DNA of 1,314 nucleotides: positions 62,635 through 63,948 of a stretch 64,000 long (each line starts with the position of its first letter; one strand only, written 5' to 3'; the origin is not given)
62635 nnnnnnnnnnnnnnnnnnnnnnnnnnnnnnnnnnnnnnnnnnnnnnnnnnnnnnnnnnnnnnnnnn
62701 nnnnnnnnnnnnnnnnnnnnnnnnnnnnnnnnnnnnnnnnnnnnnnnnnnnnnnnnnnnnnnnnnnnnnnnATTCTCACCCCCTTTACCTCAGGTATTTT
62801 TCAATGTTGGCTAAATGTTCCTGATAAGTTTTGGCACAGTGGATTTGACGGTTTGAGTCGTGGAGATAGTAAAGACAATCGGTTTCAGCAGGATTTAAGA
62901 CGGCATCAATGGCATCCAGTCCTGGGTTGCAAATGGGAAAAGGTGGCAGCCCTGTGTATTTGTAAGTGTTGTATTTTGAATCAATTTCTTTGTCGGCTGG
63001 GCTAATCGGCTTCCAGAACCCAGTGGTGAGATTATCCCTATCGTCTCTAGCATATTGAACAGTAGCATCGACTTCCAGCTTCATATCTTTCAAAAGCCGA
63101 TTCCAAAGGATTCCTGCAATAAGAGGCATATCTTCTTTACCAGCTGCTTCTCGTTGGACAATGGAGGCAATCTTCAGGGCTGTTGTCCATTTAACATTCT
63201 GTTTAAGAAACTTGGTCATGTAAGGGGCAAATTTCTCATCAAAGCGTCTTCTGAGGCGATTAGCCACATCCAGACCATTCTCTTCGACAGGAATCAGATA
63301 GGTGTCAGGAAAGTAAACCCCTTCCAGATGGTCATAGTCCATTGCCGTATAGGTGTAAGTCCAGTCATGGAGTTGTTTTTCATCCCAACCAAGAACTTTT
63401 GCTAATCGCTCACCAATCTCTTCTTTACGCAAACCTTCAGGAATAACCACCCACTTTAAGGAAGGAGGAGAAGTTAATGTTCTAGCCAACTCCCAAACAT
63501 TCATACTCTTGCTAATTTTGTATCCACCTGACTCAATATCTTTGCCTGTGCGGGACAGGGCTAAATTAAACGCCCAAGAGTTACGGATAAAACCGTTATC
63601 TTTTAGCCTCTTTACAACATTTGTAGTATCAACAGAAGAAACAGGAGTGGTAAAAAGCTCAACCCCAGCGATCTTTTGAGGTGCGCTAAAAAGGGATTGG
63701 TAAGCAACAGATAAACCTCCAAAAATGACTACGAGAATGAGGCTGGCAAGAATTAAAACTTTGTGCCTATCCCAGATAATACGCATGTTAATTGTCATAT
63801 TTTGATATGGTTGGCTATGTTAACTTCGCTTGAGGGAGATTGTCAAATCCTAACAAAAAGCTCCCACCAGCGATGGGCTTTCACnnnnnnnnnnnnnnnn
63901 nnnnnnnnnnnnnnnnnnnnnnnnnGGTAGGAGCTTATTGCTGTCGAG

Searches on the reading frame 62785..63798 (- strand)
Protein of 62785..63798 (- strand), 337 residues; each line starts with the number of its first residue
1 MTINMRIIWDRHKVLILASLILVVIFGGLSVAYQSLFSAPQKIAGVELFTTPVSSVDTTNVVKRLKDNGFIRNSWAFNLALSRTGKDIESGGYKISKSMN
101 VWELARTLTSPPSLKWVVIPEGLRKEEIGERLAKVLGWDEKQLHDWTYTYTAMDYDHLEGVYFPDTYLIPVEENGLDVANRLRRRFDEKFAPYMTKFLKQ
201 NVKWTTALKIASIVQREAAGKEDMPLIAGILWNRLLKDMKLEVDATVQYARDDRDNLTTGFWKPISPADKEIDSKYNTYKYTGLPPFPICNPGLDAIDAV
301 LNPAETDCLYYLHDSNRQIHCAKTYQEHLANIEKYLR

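Call 21: search_protein_families(library=pfam, proteins=[window:62785-63798:-], max_evalue=0.0001)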
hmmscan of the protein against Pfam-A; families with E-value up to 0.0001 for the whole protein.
window:62785-63798:- (337 aa): 1 family
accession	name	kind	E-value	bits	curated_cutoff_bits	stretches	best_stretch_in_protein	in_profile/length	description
PF02618.21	YceG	-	1.6e-70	238.1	32.4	1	58-334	9-275/275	YceG-like family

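Call 52: find_encoding_contigs(protein=window:62785-63798:-, flank=10000, max_places=3)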
Protein window:62785-63798:- (337 aa): no gene with exactly this product is on record in the collection.
